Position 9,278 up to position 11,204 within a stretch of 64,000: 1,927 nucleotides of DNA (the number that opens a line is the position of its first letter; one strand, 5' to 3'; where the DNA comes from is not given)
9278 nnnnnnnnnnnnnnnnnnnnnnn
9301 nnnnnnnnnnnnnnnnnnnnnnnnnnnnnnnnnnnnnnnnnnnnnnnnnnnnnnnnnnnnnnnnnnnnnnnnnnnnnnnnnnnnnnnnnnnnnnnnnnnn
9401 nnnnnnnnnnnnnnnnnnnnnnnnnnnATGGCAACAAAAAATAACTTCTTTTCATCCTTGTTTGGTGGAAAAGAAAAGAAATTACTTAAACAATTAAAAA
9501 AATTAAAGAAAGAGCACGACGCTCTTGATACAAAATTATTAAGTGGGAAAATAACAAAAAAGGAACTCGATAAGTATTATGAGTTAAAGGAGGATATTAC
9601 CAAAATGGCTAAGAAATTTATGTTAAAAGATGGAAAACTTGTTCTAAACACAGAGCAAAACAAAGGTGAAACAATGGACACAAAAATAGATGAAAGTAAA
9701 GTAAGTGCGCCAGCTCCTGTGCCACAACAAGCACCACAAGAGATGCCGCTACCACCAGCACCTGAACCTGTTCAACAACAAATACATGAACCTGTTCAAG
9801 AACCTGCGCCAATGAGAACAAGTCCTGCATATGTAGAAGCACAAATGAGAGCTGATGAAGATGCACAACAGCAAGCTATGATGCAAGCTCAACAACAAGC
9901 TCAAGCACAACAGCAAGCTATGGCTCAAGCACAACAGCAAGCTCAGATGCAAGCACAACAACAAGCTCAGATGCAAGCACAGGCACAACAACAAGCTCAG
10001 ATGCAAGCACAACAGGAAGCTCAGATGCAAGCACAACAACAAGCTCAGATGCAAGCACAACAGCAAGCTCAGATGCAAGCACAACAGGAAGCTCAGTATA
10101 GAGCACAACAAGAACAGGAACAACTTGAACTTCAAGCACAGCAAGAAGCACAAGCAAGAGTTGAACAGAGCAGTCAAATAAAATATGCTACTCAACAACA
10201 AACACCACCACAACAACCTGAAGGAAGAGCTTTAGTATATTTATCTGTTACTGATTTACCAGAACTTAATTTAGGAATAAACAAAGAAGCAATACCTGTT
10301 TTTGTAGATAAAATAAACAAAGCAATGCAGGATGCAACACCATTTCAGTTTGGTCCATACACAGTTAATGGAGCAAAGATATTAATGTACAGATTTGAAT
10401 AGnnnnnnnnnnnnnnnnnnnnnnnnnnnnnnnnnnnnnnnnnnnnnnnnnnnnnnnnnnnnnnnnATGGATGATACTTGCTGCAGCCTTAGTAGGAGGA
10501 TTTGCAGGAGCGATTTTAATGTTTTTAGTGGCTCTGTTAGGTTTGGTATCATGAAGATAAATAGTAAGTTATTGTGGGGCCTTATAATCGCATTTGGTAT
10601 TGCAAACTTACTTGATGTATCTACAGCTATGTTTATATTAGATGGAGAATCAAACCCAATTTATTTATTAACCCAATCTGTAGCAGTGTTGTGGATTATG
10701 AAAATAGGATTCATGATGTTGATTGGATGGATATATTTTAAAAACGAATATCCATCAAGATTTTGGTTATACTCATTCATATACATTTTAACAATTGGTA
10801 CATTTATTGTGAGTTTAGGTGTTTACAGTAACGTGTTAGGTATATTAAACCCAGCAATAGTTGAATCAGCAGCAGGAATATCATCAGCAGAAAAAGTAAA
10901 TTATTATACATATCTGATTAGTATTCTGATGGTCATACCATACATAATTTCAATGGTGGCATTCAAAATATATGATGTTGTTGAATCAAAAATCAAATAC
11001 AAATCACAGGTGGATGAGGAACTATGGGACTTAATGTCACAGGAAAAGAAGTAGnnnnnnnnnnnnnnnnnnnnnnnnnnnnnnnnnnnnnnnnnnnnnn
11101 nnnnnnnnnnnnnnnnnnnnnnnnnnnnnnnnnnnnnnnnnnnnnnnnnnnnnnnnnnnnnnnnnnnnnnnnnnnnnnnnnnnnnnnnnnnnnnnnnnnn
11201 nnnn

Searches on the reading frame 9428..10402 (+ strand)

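Call 28: search_protein_families(library=pfam, proteins=[window:9428-10402:+], max_evalue=0.05)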
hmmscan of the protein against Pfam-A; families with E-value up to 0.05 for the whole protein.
window:9428-10402:+ (324 aa): 1 family
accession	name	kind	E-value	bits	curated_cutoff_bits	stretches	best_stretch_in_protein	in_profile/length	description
PF09770.15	PAT1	-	0.031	13.1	25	1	98-255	164-322/862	Topoisomerase II-associated protein PAT1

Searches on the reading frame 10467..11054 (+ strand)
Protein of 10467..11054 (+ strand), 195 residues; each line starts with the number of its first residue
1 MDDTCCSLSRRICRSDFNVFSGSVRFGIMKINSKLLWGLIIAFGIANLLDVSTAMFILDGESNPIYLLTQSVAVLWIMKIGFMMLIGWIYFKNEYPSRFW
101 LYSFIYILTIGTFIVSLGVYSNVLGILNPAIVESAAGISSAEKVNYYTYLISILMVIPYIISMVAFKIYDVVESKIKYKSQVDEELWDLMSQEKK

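Call 21: search_protein_families(library=pfam, proteins=[window:10467-11054:+], max_evalue=0.01)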
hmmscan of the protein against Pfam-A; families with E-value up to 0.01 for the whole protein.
window:10467-11054:+ (195 aa): 0 families

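Call 50: find_homologous_proteins(query=window:10467-11054:+, max_evalue=1e-10)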
Query window:10467-11054:+ (195 aa): 20 proteins with E <= 1e-10 among 109 candidates.
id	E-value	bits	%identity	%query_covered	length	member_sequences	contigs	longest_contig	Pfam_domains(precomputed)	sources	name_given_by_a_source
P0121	2.5e-70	254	71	86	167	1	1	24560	-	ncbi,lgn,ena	-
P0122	2.7e-62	228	71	80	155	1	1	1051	-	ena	-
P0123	5.9e-59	217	66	76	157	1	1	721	-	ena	-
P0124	1.2e-58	216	66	78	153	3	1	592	-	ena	-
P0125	2.2e-56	209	62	78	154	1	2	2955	-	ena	-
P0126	2.5e-56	209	67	78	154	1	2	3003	-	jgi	-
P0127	1.0e-55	207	63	78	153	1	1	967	-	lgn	-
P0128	6.1e-54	201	63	78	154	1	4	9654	-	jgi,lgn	-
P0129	4.4e-52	195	61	78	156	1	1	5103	-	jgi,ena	-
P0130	6.1e-52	194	59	78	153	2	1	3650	-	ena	-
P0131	1.4e-51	193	61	78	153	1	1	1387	-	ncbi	-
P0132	1.6e-51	193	58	77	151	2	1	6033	-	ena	-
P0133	4.5e-51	192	58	78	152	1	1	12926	-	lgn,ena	-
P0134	8.4e-51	191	56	78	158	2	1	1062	-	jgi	-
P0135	9.6e-47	177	59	75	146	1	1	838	-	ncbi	-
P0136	1.6e-44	170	52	86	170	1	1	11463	-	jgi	-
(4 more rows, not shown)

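Call 51: find_encoding_contigs(protein=P0121, flank=10000, max_places=4)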
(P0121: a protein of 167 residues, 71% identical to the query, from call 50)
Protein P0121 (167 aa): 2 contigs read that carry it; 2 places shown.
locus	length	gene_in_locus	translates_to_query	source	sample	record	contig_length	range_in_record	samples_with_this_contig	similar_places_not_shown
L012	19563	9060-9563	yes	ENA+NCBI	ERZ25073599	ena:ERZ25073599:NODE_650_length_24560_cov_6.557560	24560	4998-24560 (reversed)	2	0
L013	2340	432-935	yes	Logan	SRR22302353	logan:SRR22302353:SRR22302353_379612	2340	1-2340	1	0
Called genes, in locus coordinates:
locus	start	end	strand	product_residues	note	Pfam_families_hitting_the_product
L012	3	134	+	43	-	?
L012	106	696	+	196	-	-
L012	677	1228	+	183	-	-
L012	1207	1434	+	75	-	-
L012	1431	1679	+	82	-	-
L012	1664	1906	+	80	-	PF01906:YbjQ_1 (weak)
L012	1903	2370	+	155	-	-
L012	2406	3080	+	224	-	PF04218:CENP-B_N (faint), PF04545:Sigma70_r4 (faint), PF13384:HTH_23 (faint), PF13412:HTH_24 (faint), PF13518:HTH_28 (faint), PF25787:HTH_SB (faint), PF13392:HNH_3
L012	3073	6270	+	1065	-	PF00136:DNA_pol_B (faint)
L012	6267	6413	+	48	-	-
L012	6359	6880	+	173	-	-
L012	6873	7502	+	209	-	-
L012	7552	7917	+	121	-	-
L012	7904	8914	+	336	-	-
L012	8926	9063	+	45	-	-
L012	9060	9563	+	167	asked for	-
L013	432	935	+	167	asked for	-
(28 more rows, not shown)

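Call 52: find_encoding_contigs(protein=P0133, flank=10000, max_places=4)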
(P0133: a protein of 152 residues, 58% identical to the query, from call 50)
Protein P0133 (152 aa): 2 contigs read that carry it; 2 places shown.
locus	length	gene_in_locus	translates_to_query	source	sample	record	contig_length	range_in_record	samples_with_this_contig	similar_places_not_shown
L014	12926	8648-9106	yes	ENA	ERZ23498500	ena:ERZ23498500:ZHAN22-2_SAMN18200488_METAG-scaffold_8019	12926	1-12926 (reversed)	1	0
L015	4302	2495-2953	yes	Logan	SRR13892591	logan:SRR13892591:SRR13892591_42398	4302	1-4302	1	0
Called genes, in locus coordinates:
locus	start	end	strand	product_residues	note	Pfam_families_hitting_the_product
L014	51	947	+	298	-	PF13177:DNA_pol3_delta2 (weak), PF00004:AAA, PF13173:AAA_14 (weak)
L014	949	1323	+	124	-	-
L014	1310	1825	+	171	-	-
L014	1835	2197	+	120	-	-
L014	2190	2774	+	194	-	-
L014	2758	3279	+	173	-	-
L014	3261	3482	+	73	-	-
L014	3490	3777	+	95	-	-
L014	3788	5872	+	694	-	-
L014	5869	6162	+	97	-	-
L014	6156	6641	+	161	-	-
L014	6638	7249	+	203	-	-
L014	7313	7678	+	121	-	-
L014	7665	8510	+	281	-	-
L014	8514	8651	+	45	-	-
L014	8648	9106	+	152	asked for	-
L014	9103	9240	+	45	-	-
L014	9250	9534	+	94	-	-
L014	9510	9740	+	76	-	-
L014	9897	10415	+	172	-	-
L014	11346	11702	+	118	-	-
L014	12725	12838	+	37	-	-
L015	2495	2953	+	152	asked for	-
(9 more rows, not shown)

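Call 55: find_encoding_contigs(protein=P0136, flank=10000, max_places=4)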
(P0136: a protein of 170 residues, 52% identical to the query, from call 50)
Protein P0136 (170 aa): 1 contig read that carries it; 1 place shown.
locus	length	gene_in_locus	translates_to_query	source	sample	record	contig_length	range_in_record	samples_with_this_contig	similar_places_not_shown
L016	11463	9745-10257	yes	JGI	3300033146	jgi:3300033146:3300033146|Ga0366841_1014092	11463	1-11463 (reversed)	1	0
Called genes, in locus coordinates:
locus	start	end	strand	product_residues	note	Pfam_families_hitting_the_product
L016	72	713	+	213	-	-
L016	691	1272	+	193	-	-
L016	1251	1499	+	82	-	-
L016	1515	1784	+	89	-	-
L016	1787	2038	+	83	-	-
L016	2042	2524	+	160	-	-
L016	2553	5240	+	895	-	PF00136:DNA_pol_B (faint), PF14890:Intein_splicing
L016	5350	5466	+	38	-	-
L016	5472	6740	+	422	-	PF01385:OrfB_IS605, PF07282:Cas12f1-like_TNB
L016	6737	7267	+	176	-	-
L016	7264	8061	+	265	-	-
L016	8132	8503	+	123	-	-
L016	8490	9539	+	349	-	-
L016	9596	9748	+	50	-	-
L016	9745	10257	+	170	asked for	-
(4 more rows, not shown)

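Call 56: find_encoding_contigs(protein=P0128, flank=10000, max_places=5)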
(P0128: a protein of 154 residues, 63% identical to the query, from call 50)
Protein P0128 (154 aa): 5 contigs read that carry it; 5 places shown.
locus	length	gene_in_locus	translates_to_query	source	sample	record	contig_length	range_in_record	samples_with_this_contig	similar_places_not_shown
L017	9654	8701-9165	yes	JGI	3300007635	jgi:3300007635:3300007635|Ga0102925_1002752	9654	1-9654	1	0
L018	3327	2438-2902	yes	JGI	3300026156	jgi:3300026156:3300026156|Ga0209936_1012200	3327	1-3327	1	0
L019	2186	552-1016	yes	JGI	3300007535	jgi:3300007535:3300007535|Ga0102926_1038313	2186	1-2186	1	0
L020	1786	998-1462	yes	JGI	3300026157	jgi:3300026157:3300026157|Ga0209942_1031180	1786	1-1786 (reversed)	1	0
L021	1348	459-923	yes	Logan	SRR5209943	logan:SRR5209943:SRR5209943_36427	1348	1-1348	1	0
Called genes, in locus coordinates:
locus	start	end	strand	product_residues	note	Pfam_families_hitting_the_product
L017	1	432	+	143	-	?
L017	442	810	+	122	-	-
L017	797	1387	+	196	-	-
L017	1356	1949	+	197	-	-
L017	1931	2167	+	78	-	-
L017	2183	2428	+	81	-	-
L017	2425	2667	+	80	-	PF01906:YbjQ_1 (weak)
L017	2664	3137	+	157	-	-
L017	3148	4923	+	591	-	PF14890:Intein_splicing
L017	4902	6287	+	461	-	PF00136:DNA_pol_B (weak)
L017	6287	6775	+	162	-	-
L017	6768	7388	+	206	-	-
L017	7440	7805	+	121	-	-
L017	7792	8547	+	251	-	-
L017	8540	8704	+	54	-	-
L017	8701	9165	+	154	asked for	-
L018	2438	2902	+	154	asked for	-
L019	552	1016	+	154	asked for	-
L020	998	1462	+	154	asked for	-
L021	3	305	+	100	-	?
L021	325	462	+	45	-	-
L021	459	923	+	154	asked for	-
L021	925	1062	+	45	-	-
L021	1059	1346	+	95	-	?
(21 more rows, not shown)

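Call 62: find_related_loci(query=A4, collection=genome_contigs, flank=10000)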
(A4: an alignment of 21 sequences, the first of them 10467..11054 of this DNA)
Query A4 (195 aa) in genome_contigs; peptide patterns used: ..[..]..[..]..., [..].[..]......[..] (x = any residue, [..] = any of these).
21 stretches matched a pattern, but none encodes a relative of the query by tblastn (E <= 1e-3).

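Call 63: find_related_loci(query=A4, collection=viral_contigs, flank=10000)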
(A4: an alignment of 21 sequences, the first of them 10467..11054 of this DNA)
Query A4 (195 aa) in viral_contigs; peptide patterns used: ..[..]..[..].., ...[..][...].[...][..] (x = any residue, [..] = any of these).
41 stretches matched a pattern; 1 encode a relative of the query (tblastn E <= 1e-3); 1 distinct loci.
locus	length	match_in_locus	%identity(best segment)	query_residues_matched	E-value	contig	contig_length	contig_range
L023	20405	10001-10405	39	47-181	3e-28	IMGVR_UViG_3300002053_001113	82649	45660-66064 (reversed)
